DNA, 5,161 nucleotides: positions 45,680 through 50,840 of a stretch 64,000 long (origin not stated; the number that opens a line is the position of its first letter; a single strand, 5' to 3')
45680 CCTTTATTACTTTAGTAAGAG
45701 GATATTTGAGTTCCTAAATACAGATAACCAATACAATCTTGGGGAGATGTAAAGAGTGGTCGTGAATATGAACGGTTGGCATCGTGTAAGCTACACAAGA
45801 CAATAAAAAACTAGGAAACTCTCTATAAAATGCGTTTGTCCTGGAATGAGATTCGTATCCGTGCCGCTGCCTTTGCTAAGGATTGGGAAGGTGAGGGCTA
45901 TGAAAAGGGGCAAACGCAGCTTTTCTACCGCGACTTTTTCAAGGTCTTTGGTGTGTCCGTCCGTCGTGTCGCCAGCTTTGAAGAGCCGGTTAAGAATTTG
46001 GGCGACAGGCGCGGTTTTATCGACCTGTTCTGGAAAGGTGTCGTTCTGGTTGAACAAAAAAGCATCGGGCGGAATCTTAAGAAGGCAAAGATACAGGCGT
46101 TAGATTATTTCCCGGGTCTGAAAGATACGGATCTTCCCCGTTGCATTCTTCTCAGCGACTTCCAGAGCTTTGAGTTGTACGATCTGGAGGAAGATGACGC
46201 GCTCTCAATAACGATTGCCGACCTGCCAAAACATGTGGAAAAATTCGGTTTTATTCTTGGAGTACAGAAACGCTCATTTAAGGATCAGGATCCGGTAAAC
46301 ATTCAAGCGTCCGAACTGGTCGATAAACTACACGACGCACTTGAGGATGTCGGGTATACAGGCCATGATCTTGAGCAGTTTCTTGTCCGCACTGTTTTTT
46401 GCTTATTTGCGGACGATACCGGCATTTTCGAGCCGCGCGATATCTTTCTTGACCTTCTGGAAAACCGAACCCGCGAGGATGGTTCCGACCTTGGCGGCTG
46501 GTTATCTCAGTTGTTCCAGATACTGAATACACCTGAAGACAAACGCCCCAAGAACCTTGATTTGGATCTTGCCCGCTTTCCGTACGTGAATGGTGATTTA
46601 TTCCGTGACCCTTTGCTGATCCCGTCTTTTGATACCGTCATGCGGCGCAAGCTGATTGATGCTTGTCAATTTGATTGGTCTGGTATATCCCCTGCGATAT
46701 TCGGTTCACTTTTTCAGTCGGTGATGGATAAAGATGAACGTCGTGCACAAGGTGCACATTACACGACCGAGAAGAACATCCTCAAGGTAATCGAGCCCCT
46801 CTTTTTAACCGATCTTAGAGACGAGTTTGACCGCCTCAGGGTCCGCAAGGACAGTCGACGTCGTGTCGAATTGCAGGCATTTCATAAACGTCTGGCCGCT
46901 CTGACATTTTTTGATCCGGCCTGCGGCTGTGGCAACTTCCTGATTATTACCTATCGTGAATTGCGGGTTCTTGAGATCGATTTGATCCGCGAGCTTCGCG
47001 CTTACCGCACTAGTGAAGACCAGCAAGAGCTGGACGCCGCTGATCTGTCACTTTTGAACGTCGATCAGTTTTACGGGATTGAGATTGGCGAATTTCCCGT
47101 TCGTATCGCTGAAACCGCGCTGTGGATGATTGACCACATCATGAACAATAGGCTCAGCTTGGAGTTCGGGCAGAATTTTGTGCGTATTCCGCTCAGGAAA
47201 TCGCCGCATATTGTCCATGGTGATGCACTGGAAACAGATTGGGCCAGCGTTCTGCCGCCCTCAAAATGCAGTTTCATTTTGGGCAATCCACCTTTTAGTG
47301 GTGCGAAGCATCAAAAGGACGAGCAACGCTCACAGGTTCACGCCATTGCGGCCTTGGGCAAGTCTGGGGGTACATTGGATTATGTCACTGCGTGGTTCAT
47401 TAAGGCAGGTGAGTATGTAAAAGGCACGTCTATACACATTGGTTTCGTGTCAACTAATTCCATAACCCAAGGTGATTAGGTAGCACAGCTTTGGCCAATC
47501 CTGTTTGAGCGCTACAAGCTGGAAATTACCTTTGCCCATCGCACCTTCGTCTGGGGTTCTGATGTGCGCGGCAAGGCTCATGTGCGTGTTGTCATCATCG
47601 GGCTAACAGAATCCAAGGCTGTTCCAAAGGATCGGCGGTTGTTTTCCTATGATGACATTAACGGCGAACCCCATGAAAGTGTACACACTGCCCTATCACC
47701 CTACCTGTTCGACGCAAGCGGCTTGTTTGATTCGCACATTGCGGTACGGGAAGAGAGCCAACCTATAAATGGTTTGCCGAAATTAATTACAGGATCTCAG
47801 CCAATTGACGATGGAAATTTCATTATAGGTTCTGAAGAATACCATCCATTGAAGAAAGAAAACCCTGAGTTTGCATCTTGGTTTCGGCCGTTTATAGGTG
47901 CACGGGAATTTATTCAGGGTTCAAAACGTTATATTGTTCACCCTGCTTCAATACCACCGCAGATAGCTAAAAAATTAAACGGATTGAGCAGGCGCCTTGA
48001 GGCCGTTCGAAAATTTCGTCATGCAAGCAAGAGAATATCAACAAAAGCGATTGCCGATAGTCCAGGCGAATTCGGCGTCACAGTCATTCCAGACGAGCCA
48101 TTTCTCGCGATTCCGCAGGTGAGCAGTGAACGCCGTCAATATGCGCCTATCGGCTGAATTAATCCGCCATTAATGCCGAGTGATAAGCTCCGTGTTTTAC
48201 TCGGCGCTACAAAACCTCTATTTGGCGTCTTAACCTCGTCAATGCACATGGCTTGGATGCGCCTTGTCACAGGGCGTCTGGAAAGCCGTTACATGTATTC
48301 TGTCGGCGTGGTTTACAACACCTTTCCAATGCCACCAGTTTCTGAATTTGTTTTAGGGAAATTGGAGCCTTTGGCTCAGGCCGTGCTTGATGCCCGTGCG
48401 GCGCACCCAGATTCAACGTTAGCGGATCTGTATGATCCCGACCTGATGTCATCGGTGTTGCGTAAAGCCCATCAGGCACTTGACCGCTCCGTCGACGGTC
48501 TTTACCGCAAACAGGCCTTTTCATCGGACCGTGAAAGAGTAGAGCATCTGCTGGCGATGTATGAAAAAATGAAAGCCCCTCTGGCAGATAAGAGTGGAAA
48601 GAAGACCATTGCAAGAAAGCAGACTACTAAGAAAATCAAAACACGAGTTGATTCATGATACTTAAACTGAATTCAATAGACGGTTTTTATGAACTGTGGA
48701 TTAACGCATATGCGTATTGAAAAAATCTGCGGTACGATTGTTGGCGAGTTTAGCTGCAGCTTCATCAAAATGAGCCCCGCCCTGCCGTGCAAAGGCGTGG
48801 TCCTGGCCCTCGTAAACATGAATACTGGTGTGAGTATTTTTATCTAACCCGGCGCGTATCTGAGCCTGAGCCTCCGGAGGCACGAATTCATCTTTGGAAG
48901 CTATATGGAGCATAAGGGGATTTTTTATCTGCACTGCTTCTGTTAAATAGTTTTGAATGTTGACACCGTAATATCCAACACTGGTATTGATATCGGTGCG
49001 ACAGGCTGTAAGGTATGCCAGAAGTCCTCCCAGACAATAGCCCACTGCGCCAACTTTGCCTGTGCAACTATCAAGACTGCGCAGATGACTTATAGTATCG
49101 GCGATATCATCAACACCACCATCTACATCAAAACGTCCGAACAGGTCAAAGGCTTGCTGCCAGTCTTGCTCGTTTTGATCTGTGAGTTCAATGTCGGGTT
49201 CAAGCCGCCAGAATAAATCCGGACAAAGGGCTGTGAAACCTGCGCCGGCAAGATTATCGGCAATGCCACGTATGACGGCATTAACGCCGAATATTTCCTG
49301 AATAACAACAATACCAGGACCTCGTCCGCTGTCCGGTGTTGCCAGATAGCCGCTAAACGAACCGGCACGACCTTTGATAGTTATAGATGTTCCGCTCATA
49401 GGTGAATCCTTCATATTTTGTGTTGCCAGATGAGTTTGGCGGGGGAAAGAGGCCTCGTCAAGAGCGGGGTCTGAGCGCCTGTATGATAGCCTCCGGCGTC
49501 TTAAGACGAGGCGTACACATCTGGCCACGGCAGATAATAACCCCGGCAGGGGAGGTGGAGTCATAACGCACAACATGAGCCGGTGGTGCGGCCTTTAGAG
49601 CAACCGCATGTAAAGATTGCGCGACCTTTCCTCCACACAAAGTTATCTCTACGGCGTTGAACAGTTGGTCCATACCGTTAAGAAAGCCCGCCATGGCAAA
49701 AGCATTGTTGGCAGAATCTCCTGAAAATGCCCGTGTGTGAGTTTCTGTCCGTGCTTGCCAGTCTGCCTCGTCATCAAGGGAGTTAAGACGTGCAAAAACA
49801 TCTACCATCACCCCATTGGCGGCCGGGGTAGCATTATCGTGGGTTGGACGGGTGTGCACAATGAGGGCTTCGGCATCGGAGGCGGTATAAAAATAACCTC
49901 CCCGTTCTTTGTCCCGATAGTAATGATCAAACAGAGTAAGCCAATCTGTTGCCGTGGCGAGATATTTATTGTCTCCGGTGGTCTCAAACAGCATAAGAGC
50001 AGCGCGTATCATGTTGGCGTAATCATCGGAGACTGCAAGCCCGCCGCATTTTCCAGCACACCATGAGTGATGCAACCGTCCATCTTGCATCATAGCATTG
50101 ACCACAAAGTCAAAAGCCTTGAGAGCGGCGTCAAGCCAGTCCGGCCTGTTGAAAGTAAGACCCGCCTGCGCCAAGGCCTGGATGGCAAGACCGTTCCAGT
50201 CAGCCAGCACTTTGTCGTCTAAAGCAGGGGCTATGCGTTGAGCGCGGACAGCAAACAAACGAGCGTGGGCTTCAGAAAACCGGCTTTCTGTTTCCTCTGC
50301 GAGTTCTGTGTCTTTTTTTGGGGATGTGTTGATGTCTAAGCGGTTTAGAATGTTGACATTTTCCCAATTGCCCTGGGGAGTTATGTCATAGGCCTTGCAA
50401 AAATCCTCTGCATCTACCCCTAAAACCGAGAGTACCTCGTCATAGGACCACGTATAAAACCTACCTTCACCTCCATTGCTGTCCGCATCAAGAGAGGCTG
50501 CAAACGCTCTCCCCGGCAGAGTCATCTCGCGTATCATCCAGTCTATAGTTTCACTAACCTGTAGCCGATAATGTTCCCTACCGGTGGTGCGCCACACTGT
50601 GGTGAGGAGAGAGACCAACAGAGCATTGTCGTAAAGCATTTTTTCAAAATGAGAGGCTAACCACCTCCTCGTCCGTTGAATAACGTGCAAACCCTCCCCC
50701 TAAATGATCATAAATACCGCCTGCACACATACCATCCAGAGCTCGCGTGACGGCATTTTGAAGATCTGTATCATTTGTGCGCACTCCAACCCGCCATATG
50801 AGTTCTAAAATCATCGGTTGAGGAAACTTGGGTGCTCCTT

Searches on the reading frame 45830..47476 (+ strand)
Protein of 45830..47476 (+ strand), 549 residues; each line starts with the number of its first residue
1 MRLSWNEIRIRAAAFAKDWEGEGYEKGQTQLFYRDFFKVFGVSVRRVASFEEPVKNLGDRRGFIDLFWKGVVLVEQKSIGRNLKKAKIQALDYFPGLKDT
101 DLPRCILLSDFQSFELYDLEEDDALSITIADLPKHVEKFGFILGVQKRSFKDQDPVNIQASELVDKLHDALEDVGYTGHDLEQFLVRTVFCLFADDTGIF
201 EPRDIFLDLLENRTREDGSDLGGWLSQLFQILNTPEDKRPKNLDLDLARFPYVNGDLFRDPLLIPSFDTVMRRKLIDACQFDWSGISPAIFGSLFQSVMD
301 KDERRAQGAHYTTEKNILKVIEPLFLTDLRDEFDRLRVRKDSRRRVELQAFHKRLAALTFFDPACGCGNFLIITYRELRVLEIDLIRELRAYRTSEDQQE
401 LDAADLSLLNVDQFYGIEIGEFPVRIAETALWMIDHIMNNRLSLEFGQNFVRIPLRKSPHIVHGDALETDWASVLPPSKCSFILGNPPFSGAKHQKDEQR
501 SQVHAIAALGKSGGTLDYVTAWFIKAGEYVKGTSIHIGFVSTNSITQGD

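Call 45: search_protein_families(library=pfam, proteins=[window:45830-47476:+], max_evalue=0.001)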
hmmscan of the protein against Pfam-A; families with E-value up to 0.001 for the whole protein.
window:45830-47476:+ (549 aa): 4 families
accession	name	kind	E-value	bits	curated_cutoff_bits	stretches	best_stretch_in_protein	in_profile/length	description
PF20473.4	MmeI_Mtase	-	2.3e-64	217.5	27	1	343-548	6-205/259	MmeI, DNA-methyltransferase domain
PF20464.3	MmeI_N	-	9.9e-43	147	27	1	11-173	2-180/181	MmeI, N-terminal domain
PF20465.4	MmeI_hel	-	1.5e-26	93.4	27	1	179-258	1-75/75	MmeI, helicase spacer domain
PF02384.22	N6_Mtase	-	0.0003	20.7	20.4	0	361-498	51-143/311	N-6 DNA Methylase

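Call 86: search_protein_families(library=padloc, proteins=[window:45830-47476:+], max_evalue=1e-8)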
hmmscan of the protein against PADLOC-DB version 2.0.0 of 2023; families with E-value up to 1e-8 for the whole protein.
window:45830-47476:+ (549 aa): 5 families
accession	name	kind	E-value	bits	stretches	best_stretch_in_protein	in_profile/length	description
PDLC03598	REase_MTase_IIG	-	1.6e-211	702.7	1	2-549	2-550/912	Type IIG restriction enzyme-methyltransferase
PDLC03599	REase_MTase_IIG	-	1.4e-74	249.6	1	22-548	19-539/959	Type IIG restriction enzyme-methyltransferase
PDLC03627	REase_MTase_IIG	-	1.5e-61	206.4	2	153-440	203-487/1136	Type IIG restriction enzyme-methyltransferase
PDLC04134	mad2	-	5.2e-44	148.9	1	26-515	6-391/492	mads_2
PDLC03609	REase_MTase_IIG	-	2e-09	33.8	1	347-545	426-619/1066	Type IIG restriction enzyme-methyltransferase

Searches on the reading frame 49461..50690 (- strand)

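Call 45: search_protein_families(library=pfam, proteins=[window:49461-50690:-], max_evalue=0.001)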
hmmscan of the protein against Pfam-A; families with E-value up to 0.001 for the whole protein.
window:49461-50690:- (410 aa): 1 family
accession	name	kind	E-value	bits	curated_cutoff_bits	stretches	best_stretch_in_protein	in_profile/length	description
PF07470.19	Glyco_hydro_88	-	0.00036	20.1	26.6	0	16-56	70-110/352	Glycosyl Hydrolase Family 88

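Call 86: search_protein_families(library=padloc, proteins=[window:49461-50690:-], max_evalue=1e-8)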
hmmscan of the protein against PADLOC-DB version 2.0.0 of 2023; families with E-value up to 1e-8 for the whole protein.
window:49461-50690:- (410 aa): 0 families
